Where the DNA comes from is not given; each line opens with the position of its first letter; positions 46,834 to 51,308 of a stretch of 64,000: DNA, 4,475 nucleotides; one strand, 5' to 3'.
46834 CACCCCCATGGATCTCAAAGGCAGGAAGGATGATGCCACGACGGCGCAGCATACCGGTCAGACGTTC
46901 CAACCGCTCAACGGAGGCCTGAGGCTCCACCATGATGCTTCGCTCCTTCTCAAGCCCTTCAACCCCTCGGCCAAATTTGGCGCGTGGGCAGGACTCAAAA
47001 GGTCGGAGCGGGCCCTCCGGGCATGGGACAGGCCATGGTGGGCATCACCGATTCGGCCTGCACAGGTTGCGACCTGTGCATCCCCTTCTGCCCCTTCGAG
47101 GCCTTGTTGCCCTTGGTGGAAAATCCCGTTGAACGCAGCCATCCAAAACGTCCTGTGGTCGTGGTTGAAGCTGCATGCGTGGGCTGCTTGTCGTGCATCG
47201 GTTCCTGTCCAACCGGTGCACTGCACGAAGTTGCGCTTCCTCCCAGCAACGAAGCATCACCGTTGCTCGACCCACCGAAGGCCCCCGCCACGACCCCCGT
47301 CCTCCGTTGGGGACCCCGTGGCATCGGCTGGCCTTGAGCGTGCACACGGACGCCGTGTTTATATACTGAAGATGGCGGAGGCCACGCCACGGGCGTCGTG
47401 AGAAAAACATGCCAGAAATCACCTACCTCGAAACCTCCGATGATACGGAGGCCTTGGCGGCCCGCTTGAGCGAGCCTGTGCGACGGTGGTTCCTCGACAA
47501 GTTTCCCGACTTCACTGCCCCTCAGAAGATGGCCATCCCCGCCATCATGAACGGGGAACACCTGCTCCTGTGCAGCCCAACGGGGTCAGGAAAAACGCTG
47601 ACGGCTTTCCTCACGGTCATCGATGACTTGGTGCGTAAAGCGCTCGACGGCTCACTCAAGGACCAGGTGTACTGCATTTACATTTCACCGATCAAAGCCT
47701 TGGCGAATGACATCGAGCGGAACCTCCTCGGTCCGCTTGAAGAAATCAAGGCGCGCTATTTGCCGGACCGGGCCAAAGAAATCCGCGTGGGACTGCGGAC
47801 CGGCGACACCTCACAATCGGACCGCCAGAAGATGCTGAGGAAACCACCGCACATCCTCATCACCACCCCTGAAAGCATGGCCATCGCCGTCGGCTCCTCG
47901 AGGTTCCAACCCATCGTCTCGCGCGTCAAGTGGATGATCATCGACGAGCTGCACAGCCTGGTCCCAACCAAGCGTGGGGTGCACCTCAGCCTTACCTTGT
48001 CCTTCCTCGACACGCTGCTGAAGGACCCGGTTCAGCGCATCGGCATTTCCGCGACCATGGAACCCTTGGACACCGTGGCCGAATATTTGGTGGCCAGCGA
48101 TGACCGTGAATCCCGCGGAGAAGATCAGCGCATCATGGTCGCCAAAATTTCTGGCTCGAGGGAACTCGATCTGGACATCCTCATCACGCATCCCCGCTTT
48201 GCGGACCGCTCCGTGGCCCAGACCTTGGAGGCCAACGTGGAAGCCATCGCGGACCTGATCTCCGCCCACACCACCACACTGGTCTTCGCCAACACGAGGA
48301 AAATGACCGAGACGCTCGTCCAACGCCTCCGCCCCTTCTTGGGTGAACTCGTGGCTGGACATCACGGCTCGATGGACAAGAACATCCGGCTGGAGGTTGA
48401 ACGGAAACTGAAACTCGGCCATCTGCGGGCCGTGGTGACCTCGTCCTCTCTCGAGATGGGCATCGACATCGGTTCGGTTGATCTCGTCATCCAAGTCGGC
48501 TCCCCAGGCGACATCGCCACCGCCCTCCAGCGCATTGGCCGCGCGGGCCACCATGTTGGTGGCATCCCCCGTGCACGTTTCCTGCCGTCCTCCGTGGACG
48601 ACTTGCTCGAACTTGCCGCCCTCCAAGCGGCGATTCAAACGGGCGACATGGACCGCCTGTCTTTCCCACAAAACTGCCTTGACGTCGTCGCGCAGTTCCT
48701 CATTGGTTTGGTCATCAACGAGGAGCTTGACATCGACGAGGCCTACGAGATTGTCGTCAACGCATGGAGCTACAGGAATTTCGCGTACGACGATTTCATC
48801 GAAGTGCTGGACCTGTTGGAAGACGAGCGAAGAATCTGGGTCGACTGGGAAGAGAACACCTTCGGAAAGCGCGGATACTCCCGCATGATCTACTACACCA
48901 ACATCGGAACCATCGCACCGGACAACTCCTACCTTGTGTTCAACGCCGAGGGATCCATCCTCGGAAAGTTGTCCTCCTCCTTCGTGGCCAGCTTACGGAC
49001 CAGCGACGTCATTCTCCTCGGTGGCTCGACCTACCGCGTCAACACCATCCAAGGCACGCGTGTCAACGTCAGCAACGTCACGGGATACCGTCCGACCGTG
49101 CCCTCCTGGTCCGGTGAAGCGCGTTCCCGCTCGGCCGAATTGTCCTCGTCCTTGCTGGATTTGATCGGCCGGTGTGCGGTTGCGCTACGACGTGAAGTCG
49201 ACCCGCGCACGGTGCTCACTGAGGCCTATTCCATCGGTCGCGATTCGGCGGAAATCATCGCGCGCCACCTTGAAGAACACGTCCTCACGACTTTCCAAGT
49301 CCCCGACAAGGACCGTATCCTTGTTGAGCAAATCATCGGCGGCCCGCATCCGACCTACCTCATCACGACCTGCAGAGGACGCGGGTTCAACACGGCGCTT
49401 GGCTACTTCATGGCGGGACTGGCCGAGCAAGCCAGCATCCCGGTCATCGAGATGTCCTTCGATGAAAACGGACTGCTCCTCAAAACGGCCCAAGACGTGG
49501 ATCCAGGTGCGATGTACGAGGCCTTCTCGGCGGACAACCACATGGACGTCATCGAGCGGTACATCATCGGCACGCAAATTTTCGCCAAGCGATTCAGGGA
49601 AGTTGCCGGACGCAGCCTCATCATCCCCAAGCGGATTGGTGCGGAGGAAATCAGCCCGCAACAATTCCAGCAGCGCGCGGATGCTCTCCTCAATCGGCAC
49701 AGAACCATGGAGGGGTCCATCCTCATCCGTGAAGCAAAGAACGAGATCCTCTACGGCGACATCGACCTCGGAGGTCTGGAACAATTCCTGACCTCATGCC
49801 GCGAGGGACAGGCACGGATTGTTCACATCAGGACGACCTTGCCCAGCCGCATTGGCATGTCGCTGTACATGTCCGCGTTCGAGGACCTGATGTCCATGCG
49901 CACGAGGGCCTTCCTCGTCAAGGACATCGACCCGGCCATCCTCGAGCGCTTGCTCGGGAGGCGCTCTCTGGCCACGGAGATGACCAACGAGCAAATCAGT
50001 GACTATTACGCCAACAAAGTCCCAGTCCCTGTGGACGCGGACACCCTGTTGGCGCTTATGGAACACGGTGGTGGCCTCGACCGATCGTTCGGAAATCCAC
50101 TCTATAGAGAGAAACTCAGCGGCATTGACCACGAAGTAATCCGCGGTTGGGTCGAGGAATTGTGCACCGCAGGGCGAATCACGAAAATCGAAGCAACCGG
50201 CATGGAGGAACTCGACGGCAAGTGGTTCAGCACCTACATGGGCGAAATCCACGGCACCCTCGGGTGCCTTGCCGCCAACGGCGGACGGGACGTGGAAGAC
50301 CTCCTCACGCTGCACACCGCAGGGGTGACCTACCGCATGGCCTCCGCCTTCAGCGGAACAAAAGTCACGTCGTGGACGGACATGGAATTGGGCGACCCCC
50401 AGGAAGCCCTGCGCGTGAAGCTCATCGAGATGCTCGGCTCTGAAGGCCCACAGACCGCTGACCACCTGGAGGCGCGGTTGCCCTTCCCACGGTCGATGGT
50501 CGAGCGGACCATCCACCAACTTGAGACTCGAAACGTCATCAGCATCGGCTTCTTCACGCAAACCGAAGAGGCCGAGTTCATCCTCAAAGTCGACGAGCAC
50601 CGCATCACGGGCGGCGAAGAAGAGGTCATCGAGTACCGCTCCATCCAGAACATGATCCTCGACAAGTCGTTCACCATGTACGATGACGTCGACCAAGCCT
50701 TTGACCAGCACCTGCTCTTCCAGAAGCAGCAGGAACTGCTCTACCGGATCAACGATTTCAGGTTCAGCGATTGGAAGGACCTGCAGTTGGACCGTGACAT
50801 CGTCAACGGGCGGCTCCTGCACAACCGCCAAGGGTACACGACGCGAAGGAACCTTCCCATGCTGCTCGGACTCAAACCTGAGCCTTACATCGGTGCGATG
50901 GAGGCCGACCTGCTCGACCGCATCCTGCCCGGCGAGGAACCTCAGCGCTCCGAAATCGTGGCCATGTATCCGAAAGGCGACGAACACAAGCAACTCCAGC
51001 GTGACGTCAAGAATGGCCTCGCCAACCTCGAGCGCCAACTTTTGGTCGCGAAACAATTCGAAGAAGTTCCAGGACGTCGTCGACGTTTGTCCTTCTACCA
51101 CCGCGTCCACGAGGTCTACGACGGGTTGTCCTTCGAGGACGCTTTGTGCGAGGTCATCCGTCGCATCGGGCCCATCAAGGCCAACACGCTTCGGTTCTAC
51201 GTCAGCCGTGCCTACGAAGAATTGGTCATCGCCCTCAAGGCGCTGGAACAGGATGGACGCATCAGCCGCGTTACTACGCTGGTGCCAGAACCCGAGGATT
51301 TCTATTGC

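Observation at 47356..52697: Unusually long (1762 aa) Lhr helicase with a large C-terminal extension, expressed from its own TATA-box promoter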

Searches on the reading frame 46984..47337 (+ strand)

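Call 25: search_protein_families(library=pfam, proteins=[window:46984-47337:+], max_evalue=0.001)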
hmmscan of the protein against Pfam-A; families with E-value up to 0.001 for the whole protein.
window:46984-47337:+ (117 aa): 12 families
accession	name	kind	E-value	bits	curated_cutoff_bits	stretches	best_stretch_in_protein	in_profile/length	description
PF00037.32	Fer4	-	5.3e-11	42.3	21.1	2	58-80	1-23/24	4Fe-4S binding domain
PF12838.12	Fer4_7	-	1.6e-09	38.5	27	1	26-79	2-52/52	4Fe-4S dicluster domain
PF14697.11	Fer4_21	-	7.8e-09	36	35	1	16-39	31-55/59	4Fe-4S dicluster domain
PF13237.11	Fer4_10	-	2e-08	34.5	25.5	1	19-76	2-53/53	4Fe-4S dicluster domain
PF12837.12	Fer4_6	-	2.8e-08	33.8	25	1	58-80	2-24/24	4Fe-4S binding domain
PF13187.11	Fer4_9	-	2.9e-07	30.8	27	1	25-79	1-51/52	4Fe-4S dicluster domain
PF25160.1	LdpA_Fe-S-bd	-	3.7e-07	30.3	27.6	0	19-40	21-42/49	LdpA Fe-S cluster-binding domain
PF13484.11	Fer4_16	-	5.3e-07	30.8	30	0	65-83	2-20/66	4Fe-4S double cluster binding domain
PF12800.12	Fer4_4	-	5.4e-06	26.8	24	0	24-38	2-16/17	4Fe-4S binding domain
PF12797.12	Fer4_2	-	1.1e-05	25.6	24.5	0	57-77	2-22/22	4Fe-4S binding domain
PF12798.12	Fer4_3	-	0.00011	23.2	27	0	26-40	1-15/15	4Fe-4S binding domain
PF13534.11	Fer4_17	-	0.00067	20.6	22.2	0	25-41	1-17/61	4Fe-4S dicluster domain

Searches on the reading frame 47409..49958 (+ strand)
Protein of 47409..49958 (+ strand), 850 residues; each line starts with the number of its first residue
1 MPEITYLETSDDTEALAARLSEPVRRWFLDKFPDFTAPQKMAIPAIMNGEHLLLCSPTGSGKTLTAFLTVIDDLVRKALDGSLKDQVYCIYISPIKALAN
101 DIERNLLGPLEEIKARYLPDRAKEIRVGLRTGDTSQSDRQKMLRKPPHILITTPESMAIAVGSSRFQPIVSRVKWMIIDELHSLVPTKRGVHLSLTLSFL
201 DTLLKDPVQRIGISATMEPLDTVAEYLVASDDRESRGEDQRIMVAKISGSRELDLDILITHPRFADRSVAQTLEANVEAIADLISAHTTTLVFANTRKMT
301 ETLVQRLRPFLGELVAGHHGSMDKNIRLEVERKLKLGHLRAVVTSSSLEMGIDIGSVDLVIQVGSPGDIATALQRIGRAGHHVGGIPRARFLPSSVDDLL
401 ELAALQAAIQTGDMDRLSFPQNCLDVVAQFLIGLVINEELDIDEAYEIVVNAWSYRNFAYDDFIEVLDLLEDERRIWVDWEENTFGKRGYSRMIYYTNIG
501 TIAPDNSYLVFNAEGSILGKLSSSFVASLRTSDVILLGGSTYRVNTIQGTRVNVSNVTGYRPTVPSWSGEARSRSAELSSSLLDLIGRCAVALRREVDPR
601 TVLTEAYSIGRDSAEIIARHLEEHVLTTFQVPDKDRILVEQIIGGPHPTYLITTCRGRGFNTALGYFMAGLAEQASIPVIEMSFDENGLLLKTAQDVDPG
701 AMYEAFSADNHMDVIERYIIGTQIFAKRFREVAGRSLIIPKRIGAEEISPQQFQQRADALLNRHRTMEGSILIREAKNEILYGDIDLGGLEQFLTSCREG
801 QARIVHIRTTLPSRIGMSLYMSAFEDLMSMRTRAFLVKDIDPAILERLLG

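Call 74: search_solved_structures(query=window:47409-49958:+, max_evalue=1e-10)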
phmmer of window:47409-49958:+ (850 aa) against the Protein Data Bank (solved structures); distinct sequences matched with E-value up to 1e-10: 27.
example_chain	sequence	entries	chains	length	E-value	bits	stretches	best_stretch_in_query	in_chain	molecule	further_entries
5v9x_A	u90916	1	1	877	1.2e-109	371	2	314-820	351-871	ATP-dependent DNA helicase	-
7lhl_A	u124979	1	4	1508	6.8e-109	368.4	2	314-824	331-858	ATP-dependent DNA helicase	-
6znp_A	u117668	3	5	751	8.4e-24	87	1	37-384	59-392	Uncharacterized ATP-dependent helicase YprA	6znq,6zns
6qdv_B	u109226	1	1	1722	4.2e-20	74.8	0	25-229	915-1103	U5 small nuclear ribonucleoprotein 200 kDa helicase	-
4f92_B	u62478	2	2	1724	4.2e-20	74.8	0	25-229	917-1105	U5 small nuclear ribonucleoprotein 200 kDa helicase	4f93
4f91_B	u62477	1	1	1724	4.2e-20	74.8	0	25-229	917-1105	U5 small nuclear ribonucleoprotein 200 kDa helicase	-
5urj_A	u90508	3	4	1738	4.3e-20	74.7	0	25-229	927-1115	U5 small nuclear ribonucleoprotein 200 kDa helicase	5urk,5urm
4kit_B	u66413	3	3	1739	4.3e-20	74.7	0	25-229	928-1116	U5 small nuclear ribonucleoprotein 200 kDa helicase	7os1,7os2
6s8q_B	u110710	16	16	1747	4.4e-20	74.7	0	25-229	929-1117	U5 small nuclear ribonucleoprotein 200 kDa helicase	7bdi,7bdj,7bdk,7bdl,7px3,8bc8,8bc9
6s8o_B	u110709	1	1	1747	7.5e-20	73.9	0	25-229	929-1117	U5 small nuclear ribonucleoprotein 200 kDa helicase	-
3jcr_C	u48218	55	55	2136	8.1e-20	73.8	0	25-229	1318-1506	hBrr2 | U5 small nuclear ribonucleoprotein 200 kDa helicase | Brr2, U5 small nuclear ribonucleoprotein 200 kDa helicase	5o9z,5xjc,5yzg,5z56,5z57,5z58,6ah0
6s9i_B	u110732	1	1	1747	2.7e-19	72.1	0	25-229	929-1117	U5 small nuclear ribonucleoprotein 200 kDa helicase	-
8alz_B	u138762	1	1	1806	1.7e-17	66.2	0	47-227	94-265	Activating signal cointegrator 1 complex subunit 3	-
7zpq_CA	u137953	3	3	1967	1.9e-17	66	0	39-229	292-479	SLH1 isoform 1 | RQC trigger complex helicase SLH1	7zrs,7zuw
8ro0_B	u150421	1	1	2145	5e-17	64.6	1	40-228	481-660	U5 small nuclear ribonucleoprotein 200 kDa helicase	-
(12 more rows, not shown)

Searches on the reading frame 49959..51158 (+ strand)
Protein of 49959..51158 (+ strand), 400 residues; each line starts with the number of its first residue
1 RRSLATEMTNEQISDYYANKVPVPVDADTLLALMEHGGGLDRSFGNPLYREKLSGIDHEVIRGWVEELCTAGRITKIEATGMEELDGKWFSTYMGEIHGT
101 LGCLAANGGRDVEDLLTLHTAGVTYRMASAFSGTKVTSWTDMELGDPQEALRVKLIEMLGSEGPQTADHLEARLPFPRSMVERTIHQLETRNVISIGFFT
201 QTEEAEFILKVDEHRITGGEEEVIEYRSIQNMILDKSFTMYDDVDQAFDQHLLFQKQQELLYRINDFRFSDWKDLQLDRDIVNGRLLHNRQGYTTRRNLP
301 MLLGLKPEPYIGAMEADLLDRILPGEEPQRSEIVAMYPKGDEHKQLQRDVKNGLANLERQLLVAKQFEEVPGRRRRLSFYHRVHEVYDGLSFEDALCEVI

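Call 7: search_protein_families(library=pfam, proteins=[window:49959-51158:+], max_evalue=10)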
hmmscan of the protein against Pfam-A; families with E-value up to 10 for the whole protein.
window:49959-51158:+ (400 aa): 3 families
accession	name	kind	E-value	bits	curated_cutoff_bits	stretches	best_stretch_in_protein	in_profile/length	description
PF01978.25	TrmB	-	0.059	13.7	25.6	1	159-195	18-53/68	Sugar-specific transcriptional regulator TrmB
PF25213.1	HVO_A0261_N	-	0.08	13.3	35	1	152-194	13-54/86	HVO_A0261 N-terminal domain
PF12802.13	MarR_2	-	0.2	12.3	27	1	157-194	12-50/61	MarR family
